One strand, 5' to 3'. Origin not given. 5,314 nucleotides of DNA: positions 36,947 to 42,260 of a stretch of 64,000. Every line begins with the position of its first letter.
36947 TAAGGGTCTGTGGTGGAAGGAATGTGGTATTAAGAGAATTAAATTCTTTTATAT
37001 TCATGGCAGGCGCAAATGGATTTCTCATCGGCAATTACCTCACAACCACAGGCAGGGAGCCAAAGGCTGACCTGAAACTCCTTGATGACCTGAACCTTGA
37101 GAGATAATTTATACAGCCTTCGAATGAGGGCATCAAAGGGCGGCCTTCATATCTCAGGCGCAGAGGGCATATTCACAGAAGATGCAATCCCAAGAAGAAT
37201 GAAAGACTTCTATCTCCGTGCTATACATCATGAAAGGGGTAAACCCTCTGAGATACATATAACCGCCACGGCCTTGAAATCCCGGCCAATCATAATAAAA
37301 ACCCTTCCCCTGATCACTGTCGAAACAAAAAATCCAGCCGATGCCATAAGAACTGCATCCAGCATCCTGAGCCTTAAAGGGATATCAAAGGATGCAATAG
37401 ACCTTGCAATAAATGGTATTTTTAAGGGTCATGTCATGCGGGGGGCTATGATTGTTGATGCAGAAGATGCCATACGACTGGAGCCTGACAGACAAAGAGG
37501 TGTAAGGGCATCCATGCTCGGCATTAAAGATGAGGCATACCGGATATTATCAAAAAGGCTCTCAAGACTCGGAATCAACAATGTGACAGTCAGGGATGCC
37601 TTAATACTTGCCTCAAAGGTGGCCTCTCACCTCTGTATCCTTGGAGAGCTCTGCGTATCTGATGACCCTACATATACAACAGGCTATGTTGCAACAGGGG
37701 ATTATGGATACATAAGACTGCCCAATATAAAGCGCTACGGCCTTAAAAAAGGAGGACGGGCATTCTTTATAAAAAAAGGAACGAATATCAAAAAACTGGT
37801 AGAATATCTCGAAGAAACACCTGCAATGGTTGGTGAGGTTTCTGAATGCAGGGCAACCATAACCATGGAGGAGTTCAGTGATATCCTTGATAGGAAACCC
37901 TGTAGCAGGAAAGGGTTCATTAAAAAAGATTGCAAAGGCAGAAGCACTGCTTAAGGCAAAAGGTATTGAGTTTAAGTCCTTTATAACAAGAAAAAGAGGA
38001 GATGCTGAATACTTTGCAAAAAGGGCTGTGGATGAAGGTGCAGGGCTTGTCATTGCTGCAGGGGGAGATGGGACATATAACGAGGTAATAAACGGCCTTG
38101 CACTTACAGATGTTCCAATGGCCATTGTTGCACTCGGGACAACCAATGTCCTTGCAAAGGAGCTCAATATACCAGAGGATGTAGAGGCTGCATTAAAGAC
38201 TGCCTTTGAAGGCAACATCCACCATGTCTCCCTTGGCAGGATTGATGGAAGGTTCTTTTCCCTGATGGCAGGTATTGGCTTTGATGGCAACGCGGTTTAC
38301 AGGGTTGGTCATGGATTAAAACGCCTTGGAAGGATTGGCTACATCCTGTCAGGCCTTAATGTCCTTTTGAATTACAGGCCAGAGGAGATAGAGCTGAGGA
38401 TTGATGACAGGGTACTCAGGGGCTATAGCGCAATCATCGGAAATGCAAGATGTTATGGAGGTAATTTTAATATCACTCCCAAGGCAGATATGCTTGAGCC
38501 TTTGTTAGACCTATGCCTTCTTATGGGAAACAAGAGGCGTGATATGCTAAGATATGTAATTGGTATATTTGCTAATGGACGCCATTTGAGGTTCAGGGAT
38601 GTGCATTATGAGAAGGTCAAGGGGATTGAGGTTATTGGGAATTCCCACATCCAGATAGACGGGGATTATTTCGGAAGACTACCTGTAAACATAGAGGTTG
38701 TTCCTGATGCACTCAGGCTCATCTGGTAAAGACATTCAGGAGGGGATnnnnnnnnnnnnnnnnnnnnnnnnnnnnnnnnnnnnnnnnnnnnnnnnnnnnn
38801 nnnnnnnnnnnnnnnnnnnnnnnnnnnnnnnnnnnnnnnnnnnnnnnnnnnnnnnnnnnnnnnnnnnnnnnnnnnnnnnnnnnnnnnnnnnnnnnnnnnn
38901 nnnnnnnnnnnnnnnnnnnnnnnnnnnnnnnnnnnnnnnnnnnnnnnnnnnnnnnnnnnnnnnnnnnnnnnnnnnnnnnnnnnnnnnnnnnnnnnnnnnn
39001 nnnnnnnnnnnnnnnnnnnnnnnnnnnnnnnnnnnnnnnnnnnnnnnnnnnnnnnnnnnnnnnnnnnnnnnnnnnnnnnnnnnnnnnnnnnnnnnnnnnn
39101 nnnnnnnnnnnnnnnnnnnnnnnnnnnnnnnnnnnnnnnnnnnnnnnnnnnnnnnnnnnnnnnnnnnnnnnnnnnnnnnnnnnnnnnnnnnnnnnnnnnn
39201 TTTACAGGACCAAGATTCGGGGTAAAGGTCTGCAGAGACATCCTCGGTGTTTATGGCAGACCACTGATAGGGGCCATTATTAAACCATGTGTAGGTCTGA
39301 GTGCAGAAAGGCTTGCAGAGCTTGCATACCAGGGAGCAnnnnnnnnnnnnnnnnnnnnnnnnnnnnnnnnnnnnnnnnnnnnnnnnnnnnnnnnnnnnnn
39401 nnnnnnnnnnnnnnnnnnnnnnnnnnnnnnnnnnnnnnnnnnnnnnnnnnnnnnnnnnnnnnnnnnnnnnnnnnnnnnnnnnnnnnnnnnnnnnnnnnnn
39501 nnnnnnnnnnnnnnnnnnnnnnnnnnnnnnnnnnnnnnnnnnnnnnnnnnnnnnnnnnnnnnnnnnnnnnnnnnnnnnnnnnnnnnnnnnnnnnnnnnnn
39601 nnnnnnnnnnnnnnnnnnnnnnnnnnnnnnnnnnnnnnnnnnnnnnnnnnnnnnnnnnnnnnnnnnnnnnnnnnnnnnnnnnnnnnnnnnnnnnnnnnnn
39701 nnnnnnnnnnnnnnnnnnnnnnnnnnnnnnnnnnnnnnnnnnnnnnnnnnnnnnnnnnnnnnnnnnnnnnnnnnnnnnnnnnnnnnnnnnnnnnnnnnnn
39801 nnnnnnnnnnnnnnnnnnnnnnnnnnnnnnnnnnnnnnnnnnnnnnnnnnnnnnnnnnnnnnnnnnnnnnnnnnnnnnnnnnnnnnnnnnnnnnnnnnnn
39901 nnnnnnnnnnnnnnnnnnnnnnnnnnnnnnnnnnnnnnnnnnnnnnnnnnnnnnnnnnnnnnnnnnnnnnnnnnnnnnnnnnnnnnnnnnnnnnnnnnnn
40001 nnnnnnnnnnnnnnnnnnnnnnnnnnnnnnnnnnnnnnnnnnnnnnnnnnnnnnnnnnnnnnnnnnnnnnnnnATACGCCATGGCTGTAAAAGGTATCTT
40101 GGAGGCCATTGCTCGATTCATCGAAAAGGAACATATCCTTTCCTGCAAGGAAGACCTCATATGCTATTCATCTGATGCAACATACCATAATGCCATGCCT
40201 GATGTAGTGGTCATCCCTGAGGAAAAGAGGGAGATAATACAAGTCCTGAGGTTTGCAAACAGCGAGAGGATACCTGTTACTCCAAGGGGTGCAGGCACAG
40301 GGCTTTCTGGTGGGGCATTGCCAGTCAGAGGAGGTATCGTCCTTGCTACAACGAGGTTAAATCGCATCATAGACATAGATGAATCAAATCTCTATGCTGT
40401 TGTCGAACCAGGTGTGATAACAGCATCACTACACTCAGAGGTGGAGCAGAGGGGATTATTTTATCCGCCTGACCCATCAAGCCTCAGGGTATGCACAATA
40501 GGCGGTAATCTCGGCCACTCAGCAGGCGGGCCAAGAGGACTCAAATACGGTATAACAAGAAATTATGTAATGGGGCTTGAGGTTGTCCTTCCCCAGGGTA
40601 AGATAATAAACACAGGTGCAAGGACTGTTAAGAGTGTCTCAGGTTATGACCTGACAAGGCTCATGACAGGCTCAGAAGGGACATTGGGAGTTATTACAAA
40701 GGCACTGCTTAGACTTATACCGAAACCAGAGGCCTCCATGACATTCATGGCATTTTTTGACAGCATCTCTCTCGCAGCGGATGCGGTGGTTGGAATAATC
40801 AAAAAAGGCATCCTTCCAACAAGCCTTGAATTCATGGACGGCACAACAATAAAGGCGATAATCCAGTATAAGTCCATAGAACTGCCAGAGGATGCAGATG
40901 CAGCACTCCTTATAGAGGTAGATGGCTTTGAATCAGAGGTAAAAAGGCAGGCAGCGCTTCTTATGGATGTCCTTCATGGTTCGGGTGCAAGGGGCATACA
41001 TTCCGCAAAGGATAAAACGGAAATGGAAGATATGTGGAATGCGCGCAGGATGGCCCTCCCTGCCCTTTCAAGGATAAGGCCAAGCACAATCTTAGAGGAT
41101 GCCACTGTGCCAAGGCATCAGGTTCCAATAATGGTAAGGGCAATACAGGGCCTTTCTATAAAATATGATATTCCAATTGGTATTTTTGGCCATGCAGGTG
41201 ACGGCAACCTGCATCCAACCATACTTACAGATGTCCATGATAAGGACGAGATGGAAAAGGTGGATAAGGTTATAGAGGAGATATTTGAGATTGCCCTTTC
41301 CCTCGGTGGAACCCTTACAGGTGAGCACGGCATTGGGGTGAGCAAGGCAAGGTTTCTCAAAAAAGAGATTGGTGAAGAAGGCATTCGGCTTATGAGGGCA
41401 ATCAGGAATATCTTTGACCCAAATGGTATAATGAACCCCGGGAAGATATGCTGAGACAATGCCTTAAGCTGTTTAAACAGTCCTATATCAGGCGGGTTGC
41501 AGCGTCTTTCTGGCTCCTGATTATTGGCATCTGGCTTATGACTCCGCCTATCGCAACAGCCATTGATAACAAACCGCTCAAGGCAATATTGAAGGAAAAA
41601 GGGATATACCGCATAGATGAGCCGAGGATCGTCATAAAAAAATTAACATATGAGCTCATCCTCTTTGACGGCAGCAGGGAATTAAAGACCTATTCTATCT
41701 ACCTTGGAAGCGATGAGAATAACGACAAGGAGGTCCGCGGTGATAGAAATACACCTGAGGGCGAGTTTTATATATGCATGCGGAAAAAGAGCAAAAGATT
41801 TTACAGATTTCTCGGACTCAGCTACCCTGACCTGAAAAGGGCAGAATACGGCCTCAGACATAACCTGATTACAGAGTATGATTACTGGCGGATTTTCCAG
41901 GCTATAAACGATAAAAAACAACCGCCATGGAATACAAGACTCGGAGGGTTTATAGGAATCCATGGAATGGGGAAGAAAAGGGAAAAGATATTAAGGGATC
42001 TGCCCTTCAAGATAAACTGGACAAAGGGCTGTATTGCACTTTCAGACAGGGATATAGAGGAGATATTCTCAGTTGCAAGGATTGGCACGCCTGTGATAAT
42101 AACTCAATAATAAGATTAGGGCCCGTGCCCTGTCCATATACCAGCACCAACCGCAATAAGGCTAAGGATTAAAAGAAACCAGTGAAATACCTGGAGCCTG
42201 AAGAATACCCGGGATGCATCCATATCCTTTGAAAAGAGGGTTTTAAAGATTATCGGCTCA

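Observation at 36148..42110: bio operon carrying a catalytically complete form-III-type RuBisCO next to a glycolate-oxidase-like FAD enzyme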

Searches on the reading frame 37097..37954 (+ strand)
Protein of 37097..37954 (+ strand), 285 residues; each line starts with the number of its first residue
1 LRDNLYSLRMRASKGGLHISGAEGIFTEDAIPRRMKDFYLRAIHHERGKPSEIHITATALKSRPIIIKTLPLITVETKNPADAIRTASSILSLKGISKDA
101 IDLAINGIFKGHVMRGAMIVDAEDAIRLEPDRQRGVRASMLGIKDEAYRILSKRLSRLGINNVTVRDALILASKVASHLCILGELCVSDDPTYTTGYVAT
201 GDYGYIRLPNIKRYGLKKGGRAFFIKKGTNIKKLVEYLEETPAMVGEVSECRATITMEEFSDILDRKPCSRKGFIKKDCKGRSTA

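Call 3: search_protein_families(library=pfam, proteins=[window:37097-37954:+])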
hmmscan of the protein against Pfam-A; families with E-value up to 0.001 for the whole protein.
window:37097-37954:+ (285 aa): 1 family
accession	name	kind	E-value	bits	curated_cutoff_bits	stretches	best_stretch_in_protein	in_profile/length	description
PF03744.18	BioW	-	2.1e-72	243.9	25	1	6-245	1-239/239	6-carboxyhexanoate--CoA ligase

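Call 4: search_protein_families(library=ncbifam, proteins=[window:37097-37954:+])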
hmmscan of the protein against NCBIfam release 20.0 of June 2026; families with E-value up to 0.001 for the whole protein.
window:37097-37954:+ (285 aa): 2 families
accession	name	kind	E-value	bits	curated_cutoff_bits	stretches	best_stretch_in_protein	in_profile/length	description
NF002360.0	PRK01322.1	equivalog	2.5e-71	240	226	1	4-246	2-240/243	6-carboxyhexanoate--CoA ligase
TIGR01204.1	bioW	equivalog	8.7e-49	166.1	193.55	1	14-244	2-230/232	6-carboxyhexanoate--CoA ligase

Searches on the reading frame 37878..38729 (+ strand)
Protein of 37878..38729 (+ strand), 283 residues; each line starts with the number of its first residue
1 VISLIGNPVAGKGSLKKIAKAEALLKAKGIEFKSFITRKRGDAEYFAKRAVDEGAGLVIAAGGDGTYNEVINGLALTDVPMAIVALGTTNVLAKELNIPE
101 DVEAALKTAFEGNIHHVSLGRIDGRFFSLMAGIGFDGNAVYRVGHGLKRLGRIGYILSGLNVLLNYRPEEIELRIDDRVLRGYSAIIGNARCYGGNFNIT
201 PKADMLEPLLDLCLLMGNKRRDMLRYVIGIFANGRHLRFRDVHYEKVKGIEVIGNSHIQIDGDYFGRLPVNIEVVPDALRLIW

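Call 3: search_protein_families(library=pfam, proteins=[window:37878-38729:+])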
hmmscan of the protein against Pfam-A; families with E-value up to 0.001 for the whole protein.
window:37878-38729:+ (283 aa): 3 families
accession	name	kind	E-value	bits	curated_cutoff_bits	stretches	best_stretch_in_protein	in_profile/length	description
PF00781.29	DAGK_cat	-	1.8e-29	102.3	23.6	1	4-122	4-125/125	Diacylglycerol kinase catalytic domain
PF19279.4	YegS_C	-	5e-22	78.8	27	1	133-282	5-157/158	YegS C-terminal NAD kinase beta sandwich-like domain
PF01513.26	NAD_kinase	-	3.3e-06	27.9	25.5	1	34-113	52-129/130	ATP-NAD kinase N-terminal domain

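Call 4: search_protein_families(library=ncbifam, proteins=[window:37878-38729:+])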
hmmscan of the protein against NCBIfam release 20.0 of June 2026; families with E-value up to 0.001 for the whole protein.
window:37878-38729:+ (283 aa): 11 families
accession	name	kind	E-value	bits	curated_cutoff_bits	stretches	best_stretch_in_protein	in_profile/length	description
TIGR00147.1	TIGR00147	subfamily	3.7e-44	150.8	118.65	1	4-281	6-292/296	YegS/Rv2252/BmrU family lipid kinase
NF009874.0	PRK13337.1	equivalog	1.4e-42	145.6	385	1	4-278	7-288/305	diacylglycerol kinase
NF009604.0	PRK13057.1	equivalog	5.9e-42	143.6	274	1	7-281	16-292/302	lipid kinase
NF009603.0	PRK13055.1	subfamily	1.5e-41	142.4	342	1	4-281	7-297/335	diacylglycerol kinase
NF008882.0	PRK11914.1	equivalog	6e-40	137.3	302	1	4-282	13-301/306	diacylglycerol kinase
NF002033.0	PRK00861.1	subfamily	5.3e-36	123.9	293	1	3-281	15-302/328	putative lipid kinase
NF009602.0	PRK13054.1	equivalog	1.5e-35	122.8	284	1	16-281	18-290/301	lipid kinase YegS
NF009605.0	PRK13059.1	equivalog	5.9e-31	107.5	313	1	3-281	5-289/295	putative lipid kinase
TIGR03702.1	lip_kinase_YegS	equivalog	2e-29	102.6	387.45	1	17-281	15-286/295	lipid kinase YegS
NF009025.0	PRK12361.1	equivalog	3.4e-25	88.3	505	1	3-282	245-538/546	hypothetical protein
NF040993.1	MamU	equivalog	1.5e-15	57.3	400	1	20-178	25-185/296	lipid kinase MamU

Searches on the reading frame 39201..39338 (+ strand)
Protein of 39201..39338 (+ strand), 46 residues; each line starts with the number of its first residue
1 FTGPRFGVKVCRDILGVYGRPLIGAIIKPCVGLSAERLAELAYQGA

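Call 50: find_related_loci(query=A2, collection=metagenome_contigs, flank=10000)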
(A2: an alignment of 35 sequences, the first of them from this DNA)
Query A2 (46 aa) in metagenome_contigs; peptide patterns used: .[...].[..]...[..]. (x = any residue, [..] = any of these).
90 stretches matched a pattern; 75 encode a relative of the query (tblastn E <= 1e-3); 75 distinct loci.
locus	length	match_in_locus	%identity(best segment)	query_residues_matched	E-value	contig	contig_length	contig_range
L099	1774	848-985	83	1-46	3e-24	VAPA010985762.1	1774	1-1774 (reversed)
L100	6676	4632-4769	76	1-46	4e-22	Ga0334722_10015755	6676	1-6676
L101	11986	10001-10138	80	1-46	3e-22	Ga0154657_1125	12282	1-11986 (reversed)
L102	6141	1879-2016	74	1-46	9e-22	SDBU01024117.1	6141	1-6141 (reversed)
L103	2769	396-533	74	1-46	1e-21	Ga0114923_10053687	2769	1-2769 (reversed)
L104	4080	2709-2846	74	1-46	1e-21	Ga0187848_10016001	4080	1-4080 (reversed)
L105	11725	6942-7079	74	1-46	1e-21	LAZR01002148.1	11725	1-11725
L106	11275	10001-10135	73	1-45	1e-21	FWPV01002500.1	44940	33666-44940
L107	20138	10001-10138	74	1-46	2e-21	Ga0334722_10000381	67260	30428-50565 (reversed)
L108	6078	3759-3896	74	1-46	3e-21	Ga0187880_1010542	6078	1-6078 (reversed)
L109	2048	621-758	72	1-46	3e-21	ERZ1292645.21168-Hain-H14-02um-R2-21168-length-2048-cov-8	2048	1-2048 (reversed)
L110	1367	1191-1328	76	1-46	4e-21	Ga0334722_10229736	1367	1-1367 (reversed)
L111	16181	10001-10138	74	1-46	6e-21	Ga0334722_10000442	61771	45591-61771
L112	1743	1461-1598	74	1-46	7e-21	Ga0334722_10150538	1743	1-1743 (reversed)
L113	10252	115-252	74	1-46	7e-21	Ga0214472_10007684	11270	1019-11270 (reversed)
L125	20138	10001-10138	57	1-46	2e-14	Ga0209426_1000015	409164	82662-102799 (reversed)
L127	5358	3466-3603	52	1-46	7e-14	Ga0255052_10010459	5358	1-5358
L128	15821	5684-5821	52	1-46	8e-14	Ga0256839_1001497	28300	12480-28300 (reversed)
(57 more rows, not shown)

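Call 79: search_protein_families(library=pfam, proteins=[L127:237-1199:+, L127:1196-1837:-, L125:6091-8127:+, L125:8137-8553:+, L125:8592-9635:+, L128:6549-7427:+], max_evalue=0.00001)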
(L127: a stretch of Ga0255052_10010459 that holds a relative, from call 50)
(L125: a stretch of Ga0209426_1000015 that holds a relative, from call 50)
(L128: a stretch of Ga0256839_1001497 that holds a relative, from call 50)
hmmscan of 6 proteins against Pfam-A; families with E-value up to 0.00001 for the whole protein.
L127:237-1199:+ (320 aa): 3 families
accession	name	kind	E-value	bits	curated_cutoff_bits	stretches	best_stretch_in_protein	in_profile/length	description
PF03099.24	BPL_LplA_LipB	-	5.6e-24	85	21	1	90-211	5-133/133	Biotin/lipoate A/B protein ligase family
PF08279.18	HTH_11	-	1.7e-15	57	25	1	5-58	3-55/55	HTH domain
PF02237.23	BPL_C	-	6.3e-11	42.5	21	1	270-315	1-46/48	Biotin protein ligase C terminal domain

L127:1196-1837:- (213 aa): 1 family
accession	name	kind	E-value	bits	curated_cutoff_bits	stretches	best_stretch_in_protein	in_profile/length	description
PF02632.19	BioY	-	3e-31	108.7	25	1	51-201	1-138/140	BioY family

L125:6091-8127:+ (678 aa): 15 families
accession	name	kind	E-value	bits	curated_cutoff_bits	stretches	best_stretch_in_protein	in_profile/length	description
PF00037.32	Fer4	-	1.8e-22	78.6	21.1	2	257-276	3-22/24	4Fe-4S binding domain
PF12837.12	Fer4_6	-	3.6e-15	55.5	25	0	622-643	2-23/24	4Fe-4S binding domain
PF12838.12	Fer4_7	-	6.4e-15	55.8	27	2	600-643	2-52/52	4Fe-4S dicluster domain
PF14697.11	Fer4_21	-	4.8e-14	52.7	35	1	593-645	1-58/59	4Fe-4S dicluster domain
PF13187.11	Fer4_9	-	3.1e-13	50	27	2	261-322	1-50/52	4Fe-4S dicluster domain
PF13237.11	Fer4_10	-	4.1e-13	49.5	25.5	0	597-640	6-53/53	4Fe-4S dicluster domain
PF12797.12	Fer4_2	-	9.1e-13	47.7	24.5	0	259-274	7-22/22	4Fe-4S binding domain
PF07992.20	Pyr_redox_2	-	7e-12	45.8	26.1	0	163-254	4-82/291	Pyridine nucleotide-disulphide oxidoreductase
PF25160.1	LdpA_Fe-S-bd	-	9.4e-11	41.8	27.6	0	255-276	21-42/49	LdpA Fe-S cluster-binding domain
PF13183.11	Fer4_8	-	2.2e-08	34.9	27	0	257-276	49-68/68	4Fe-4S dicluster domain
PF13484.11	Fer4_16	-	3.1e-08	34.7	30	0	629-647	2-20/66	4Fe-4S double cluster binding domain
PF12831.13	FAD_oxidored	-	7.3e-08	32.5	27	1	163-199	3-39/416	FAD dependent oxidoreductase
PF17179.9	Fer4_22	-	1.2e-06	29.7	27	0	246-275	65-94/95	4Fe-4S dicluster domain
PF01266.30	DAO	-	2.3e-06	27.8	27.9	0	163-195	3-35/353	FAD dependent oxidoreductase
PF00890.30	FAD_binding_2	-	9.6e-06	25.5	20.4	0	163-198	3-38/414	FAD binding domain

L125:8137-8553:+ (138 aa): 1 family
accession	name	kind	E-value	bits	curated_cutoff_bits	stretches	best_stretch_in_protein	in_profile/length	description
PF02662.21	FlpD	-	1.4e-56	190.3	22.3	1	8-130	1-123/123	Methyl-viologen-reducing hydrogenase, delta subunit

L125:8592-9635:+ (347 aa): 4 families
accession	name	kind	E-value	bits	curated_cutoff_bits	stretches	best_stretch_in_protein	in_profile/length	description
PF02754.22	CCG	-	3.7e-33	113.9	20.6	2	236-324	1-85/85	Cysteine-rich domain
PF13183.11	Fer4_8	-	3.2e-13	50.4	27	1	8-76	2-68/68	4Fe-4S dicluster domain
PF13534.11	Fer4_17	-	1.2e-09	39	22.2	1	10-76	1-60/61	4Fe-4S dicluster domain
PF12838.12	Fer4_7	-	2.3e-06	28.4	27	1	10-76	1-52/52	4Fe-4S dicluster domain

L128:6549-7427:+ (292 aa): 1 family
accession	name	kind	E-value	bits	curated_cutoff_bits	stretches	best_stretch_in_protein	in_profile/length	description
PF00696.33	AA_kinase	-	1.8e-47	162.5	24.9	1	23-269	2-234/234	Amino acid kinase family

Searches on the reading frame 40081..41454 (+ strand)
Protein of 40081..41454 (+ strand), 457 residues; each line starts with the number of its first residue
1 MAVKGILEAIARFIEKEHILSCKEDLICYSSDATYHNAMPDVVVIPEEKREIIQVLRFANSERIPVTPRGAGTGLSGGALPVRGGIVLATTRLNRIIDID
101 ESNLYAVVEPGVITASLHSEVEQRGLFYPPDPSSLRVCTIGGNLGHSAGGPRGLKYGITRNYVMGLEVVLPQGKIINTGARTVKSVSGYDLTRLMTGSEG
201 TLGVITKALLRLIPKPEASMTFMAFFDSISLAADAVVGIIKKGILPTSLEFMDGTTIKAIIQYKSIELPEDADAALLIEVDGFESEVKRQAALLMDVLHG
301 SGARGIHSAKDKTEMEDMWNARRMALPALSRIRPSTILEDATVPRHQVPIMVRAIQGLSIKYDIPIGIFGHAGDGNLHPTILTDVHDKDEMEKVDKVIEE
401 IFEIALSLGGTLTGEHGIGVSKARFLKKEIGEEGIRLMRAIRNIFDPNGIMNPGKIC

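Call 3: search_protein_families(library=pfam, proteins=[window:40081-41454:+])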
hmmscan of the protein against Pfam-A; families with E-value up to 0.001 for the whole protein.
window:40081-41454:+ (457 aa): 2 families
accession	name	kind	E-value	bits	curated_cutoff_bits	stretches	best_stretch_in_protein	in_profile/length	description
PF02913.24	FAD-oxidase_C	-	2.2e-71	240.9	21.2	1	215-456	1-248/248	FAD linked oxidases, C-terminal domain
PF01565.28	FAD_binding_4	-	2.1e-41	141.3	26.4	1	40-178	1-138/139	FAD binding domain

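Call 4: search_protein_families(library=ncbifam, proteins=[window:40081-41454:+])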
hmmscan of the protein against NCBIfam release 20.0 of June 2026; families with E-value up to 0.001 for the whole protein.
window:40081-41454:+ (457 aa): 11 families
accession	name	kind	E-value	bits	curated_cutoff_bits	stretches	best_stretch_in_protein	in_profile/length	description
TIGR00387.1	glcD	equivalog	2.2e-156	520.9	567.9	1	43-455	1-413/413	glycolate oxidase subunit GlcD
NF008408.0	PRK11230.1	equivalog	5e-113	378.2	897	1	6-455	21-470/499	glycolate oxidase subunit GlcD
NF049975.1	2HglutDHaseYdiJ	equivalog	2.2e-51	174.7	1350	2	187-457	253-540/1018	D-2-hydroxyglutarate dehydrogenase YdiJ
NF008439.0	PRK11282.1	equivalog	1.2e-28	100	284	1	50-225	9-183/358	glycolate oxidase subunit GlcE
NF053785.1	DcplphribOxDprE1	equivalog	1.4e-10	41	500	1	43-218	18-186/449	decaprenylphosphoryl-beta-D-ribose oxidase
TIGR01679.1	bact_FAD_ox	subfamily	2.5e-10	39.8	292.25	1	36-214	8-174/419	FAD-linked oxidoreductase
TIGR01678.1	FAD_lactone_ox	subfamily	6.4e-09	35.2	396.8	1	33-217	8-183/438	sugar 1,4-lactone oxidase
TIGR01677.1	pln_FAD_oxido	subfamily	2e-08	33.2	383.1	1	85-228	83-227/560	FAD-dependent oxidoreductase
NF041227.1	BagG_FevA2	exception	2.1e-08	33.2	850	1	38-215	44-210/455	bagremycin/ferroverdin biosynthesis FAD-dependent oxygenase BagG/FevA2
NF041226.1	BagK_FevA1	equivalog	3.2e-06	25.8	800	1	39-216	40-207/453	bagremycin/ferroverdin biosynthesis FAD-dependent oxygenase BagK/FevA1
TIGR01676.1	GLDHase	equivalog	6.5e-05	21.9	458.25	1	23-217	45-230/541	L-galactonolactone dehydrogenase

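Call 65: search_solved_structures(query=window:40081-41454:+, max_evalue=1e-30)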
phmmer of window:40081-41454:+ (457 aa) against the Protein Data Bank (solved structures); distinct sequences matched with E-value up to 1e-30: 9.
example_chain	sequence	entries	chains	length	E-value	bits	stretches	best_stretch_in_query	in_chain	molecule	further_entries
9qgz_A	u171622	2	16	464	4.2e-96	325.7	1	5-456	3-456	Glycolate oxidase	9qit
7qh2_C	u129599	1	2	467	3.1e-91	309.6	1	35-457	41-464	Lactate dehydrogenase (NAD(+),ferredoxin) subunit LctD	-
8jdc_A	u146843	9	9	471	1.1e-77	264.9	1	7-456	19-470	Probable D-lactate dehydrogenase, mitochondrial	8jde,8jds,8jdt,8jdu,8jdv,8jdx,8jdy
8jdb_A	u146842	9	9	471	2.8e-76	260.3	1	7-456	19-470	Probable D-lactate dehydrogenase, mitochondrial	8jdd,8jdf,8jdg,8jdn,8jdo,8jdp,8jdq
3pm9_A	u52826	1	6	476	1.4e-60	208.6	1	14-456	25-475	Putative oxidoreductase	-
6lpn_A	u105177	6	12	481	7.9e-49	169.9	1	42-455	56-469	D-2-hydroxyglutarate dehydrogenase, mitochondrial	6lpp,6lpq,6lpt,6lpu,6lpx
4bc7_A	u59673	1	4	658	8.1e-31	110.5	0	38-255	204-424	ALKYLDIHYDROXYACETONEPHOSPHATE SYNTHASE, PEROXISOMAL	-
4bca_A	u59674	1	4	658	8.1e-31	110.5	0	38-255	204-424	ALKYLDIHYDROXYACETONEPHOSPHATE SYNTHASE, PEROXISOMAL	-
4bby_A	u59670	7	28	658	8.1e-31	110.5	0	38-255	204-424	ALKYLDIHYDROXYACETONEPHOSPHATE SYNTHASE, PEROXISOMAL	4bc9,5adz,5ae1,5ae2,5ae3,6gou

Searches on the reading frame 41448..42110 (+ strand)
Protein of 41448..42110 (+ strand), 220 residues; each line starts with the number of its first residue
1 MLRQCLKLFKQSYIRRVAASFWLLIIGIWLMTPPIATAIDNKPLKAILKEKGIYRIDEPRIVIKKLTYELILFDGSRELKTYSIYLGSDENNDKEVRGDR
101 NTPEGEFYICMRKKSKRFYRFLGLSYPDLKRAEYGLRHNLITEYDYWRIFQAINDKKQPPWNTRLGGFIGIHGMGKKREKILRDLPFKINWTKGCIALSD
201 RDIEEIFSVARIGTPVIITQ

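Call 3: search_protein_families(library=pfam, proteins=[window:41448-42110:+])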
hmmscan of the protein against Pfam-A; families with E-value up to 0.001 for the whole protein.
window:41448-42110:+ (220 aa): 1 family
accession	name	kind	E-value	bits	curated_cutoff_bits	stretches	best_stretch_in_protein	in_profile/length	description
PF03734.19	YkuD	-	1.3e-18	68.4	23.4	1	59-218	2-146/146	L,D-transpeptidase catalytic domain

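Call 4: search_protein_families(library=ncbifam, proteins=[window:41448-42110:+])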
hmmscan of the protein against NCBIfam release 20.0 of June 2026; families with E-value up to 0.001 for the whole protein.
window:41448-42110:+ (220 aa): 0 families
